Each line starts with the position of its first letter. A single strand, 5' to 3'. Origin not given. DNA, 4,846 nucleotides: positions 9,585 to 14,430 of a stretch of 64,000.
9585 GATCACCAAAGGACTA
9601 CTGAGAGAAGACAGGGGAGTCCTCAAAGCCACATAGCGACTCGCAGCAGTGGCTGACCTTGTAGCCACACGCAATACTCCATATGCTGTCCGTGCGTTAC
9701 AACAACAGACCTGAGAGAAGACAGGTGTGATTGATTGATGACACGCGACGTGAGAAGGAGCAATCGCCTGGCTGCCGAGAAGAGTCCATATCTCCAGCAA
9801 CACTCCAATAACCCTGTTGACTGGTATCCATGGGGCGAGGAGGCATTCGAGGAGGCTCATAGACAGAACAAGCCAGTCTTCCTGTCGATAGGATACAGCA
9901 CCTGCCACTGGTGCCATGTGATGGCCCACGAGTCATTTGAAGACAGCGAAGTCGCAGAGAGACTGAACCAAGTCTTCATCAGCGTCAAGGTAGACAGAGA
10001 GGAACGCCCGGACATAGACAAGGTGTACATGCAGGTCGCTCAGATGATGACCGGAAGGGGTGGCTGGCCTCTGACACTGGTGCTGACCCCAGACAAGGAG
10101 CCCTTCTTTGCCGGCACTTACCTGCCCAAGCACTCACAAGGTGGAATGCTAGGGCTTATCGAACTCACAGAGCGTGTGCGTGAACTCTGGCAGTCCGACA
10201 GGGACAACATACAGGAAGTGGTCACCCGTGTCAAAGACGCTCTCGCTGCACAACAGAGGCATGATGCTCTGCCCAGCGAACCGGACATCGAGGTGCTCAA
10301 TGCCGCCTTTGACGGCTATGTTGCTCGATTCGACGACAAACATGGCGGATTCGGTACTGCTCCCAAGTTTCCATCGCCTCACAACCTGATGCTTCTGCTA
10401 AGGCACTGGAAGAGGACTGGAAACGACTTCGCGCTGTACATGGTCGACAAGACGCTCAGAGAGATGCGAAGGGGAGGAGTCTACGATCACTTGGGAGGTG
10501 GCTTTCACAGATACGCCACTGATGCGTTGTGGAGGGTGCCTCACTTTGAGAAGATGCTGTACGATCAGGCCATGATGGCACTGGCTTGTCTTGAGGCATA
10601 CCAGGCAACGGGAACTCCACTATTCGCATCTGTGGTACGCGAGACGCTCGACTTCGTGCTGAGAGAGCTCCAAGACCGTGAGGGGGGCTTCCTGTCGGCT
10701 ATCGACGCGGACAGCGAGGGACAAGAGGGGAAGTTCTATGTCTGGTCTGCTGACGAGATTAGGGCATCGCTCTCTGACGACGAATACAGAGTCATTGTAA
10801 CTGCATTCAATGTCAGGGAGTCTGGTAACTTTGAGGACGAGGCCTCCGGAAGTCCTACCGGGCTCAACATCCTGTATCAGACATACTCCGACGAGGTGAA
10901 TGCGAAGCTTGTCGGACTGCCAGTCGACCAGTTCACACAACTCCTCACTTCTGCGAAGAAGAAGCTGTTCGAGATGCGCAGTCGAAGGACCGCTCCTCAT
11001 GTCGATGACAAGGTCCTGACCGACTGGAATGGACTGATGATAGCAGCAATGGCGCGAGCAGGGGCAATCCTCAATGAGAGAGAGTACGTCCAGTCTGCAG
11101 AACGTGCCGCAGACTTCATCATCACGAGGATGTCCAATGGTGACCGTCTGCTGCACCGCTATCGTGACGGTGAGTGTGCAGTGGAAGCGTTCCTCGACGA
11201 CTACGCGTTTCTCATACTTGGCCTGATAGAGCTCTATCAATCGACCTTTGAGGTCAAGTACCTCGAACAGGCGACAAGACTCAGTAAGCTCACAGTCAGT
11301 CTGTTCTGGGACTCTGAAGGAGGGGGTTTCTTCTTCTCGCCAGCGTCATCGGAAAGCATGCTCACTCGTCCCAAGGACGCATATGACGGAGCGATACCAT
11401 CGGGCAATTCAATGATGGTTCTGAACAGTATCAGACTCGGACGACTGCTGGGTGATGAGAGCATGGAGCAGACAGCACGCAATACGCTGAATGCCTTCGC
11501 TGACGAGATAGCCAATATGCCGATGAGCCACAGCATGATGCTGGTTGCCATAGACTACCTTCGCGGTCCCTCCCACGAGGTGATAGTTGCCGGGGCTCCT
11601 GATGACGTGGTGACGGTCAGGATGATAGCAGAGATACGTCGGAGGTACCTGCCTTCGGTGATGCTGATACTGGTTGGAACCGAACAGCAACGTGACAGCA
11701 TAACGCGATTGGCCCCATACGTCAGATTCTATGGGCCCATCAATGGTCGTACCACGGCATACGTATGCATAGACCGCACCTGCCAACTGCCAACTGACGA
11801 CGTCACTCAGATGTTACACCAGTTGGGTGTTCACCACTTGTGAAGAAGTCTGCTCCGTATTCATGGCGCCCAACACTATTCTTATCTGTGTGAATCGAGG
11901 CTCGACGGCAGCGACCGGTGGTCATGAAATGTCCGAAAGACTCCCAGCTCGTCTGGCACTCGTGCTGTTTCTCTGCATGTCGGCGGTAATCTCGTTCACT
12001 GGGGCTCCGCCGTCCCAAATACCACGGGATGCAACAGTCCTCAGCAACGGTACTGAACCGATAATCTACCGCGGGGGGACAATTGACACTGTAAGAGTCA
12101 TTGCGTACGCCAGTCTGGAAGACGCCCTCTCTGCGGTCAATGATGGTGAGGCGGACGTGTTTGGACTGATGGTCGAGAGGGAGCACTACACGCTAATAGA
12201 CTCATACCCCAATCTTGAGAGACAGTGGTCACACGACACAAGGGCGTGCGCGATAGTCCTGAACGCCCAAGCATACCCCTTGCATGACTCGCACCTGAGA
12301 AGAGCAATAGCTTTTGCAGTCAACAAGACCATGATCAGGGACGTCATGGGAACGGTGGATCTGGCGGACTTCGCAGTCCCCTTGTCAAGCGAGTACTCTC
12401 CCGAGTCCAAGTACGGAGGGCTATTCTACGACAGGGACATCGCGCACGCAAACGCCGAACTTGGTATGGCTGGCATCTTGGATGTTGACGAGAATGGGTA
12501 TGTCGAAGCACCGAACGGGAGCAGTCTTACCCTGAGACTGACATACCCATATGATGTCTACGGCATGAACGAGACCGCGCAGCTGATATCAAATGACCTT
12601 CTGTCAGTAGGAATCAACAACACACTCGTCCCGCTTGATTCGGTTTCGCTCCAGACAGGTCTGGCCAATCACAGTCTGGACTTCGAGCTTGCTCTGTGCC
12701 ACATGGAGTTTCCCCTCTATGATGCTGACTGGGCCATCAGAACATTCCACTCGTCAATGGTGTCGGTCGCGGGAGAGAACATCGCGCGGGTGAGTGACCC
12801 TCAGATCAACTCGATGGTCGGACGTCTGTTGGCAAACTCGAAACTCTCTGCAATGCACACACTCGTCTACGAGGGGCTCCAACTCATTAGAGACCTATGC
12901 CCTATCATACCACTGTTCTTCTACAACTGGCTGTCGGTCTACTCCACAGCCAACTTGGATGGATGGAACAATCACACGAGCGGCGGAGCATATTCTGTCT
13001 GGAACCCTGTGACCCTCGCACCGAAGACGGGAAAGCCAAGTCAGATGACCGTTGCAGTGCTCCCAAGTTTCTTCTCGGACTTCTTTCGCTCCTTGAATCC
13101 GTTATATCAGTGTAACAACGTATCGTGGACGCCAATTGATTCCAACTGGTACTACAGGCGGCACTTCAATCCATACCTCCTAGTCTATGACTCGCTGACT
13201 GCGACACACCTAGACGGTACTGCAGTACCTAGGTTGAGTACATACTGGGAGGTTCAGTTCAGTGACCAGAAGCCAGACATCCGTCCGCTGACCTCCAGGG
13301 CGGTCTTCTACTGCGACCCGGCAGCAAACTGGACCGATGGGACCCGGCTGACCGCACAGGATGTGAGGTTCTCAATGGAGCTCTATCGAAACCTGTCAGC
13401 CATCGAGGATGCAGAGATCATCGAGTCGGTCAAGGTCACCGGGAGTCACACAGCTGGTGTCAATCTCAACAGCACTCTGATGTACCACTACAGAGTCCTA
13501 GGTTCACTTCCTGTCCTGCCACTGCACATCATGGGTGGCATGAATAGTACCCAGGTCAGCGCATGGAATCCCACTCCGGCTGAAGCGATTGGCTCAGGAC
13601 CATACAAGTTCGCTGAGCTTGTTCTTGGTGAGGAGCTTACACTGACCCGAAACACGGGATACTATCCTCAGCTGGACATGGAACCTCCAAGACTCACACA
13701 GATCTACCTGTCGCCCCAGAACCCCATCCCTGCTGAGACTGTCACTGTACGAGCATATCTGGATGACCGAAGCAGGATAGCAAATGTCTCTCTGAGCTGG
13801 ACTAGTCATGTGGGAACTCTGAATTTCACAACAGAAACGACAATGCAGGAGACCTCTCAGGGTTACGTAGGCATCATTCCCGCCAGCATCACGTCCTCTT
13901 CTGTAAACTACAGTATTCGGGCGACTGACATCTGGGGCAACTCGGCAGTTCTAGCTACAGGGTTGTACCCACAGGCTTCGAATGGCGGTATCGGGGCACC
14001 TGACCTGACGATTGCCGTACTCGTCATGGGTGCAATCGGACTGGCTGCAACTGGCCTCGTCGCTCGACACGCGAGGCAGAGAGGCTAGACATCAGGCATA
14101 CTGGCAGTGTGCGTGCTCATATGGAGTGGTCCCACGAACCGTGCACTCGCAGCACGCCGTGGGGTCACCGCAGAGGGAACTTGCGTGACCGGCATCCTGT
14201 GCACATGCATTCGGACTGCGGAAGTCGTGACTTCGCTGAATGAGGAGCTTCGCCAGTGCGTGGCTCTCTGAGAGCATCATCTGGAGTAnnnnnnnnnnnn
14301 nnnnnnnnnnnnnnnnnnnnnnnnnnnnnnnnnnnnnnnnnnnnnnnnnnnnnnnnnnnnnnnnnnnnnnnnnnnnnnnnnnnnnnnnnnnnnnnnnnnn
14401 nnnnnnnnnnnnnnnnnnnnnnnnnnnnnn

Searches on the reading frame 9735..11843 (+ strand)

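Call 3: search_protein_families(library=pfam, proteins=[window:9735-11843:+], max_evalue=0.1)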
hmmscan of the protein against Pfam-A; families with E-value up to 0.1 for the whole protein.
window:9735-11843:+ (702 aa): 7 families
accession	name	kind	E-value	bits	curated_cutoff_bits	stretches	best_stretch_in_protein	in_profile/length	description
PF03190.21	Thioredox_DsbH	-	2.7e-76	255.5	27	1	10-170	2-162/163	Protein of unknown function, DUF255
PF13899.12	Thioredoxin_7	-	8.8e-11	42.2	27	1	29-93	1-65/83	Thioredoxin-like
PF13098.12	Thioredoxin_2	-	0.0016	19.2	27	1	42-104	2-70/104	Thioredoxin-like domain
PF07470.19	Glyco_hydro_88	-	0.007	15.8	26.6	0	259-321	56-120/352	Glycosyl Hydrolase Family 88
PF07944.18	Beta-AFase-like_GH127_cat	-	0.018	14.5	24.9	0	495-520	182-207/376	Beta-L-arabinofuranosidase, GH127 catalytic domain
PF03663.20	Glyco_hydro_76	-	0.022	14.7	25.9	0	432-533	156-262/366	Glycosyl hydrolase family 76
PF05147.19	LANC_like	-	0.054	12.5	23.2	0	281-324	169-212/350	Lanthionine synthetase C-like protein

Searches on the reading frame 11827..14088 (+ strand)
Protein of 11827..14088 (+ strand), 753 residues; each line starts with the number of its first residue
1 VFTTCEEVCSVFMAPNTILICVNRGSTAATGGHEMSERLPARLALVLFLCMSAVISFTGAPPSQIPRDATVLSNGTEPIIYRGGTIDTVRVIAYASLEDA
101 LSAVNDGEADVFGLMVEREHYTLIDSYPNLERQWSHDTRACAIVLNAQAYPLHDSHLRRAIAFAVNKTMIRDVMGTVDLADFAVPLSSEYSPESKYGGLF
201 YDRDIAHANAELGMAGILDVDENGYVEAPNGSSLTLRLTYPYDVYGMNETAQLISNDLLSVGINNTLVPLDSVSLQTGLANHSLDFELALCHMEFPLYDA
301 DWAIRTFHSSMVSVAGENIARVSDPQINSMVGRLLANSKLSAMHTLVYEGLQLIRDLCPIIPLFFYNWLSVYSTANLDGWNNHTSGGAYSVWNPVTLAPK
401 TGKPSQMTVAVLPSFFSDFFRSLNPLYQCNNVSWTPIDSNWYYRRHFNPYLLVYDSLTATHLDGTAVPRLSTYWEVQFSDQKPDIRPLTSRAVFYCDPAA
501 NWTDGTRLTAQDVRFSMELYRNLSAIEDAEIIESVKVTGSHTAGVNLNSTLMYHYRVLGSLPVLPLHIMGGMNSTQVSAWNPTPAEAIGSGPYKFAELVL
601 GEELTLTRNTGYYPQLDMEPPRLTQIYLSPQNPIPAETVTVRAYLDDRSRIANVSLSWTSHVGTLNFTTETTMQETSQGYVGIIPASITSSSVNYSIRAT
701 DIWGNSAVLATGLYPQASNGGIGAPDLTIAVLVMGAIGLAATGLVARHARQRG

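Call 3: search_protein_families(library=pfam, proteins=[window:11827-14088:+], max_evalue=0.1)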
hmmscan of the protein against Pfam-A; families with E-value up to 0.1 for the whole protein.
window:11827-14088:+ (753 aa): 1 family
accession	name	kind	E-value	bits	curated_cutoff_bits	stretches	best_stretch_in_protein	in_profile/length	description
PF00496.27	SBP_bac_5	-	2e-33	116.5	32.4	2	86-303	148-356/368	Bacterial extracellular solute-binding proteins, family 5 Middle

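Call 4: search_protein_families(library=ncbifam, proteins=[window:11827-14088:+], max_evalue=0.1)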
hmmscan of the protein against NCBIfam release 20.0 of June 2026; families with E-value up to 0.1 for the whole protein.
window:11827-14088:+ (753 aa): 10 families
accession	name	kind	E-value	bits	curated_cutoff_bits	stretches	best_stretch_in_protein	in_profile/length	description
NF045467.1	Opp4A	equivalog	7.1e-15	54.2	650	2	152-267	314-430/556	oligopeptide ABC transporter substrate-binding protein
TIGR02294.1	nickel_nikA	equivalog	1.7e-11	43.4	393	1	102-374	210-481/501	nickel ABC transporter substrate-binding protein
NF011689.0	PRK15109.1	equivalog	1e-09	37.6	560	1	100-371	258-515/547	ABC transporter substrate-binding protein SapA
NF045468.1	Opp5A_nikA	equivalog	1.5e-09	36.9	600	2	102-365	206-458/488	nickel ABC transporter substrate-binding protein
NF047575.1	opine_bind_CntA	exception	9.6e-05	21.1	800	1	143-310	285-450/535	staphylopine-dependent metal ABC transporter substrate-binding lipoprotein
NF011684.0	PRK15104.1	equivalog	0.00089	18.1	947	0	534-614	161-238/543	oligopeptide ABC transporter substrate-binding protein OppA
NF011942.0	PRK15413.1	equivalog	0.0015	17.3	594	1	104-379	233-495/512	glutathione ABC transporter substrate-binding protein GsiB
TIGR04028.1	SBP_KPN_01854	hypoth_equivalog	0.0027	16.3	468.5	0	144-364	259-478/509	TIGR04028 family ABC transporter substrate-binding protein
TIGR03615.1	RutF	equivalog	0.025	14.6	254.75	1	4-28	32-56/156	NADH-dependent FMN reductase RutF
TIGR02296.1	HpaC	equivalog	0.08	13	205.95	0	4-27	27-50/154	4-hydroxyphenylacetate 3-monooxygenase, reductase component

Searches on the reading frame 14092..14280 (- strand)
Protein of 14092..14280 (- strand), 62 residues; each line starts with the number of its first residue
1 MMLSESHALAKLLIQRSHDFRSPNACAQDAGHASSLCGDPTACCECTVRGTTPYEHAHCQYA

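Call 3: search_protein_families(library=pfam, proteins=[window:14092-14280:-], max_evalue=0.1)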
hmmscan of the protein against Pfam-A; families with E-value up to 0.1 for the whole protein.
window:14092-14280:- (62 aa): 0 families

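Call 4: search_protein_families(library=ncbifam, proteins=[window:14092-14280:-], max_evalue=0.1)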
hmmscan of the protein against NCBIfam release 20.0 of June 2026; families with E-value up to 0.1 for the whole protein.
window:14092-14280:- (62 aa): 0 families

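Call 30: list_cluster_members(proteins=[window:14092-14280:-])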
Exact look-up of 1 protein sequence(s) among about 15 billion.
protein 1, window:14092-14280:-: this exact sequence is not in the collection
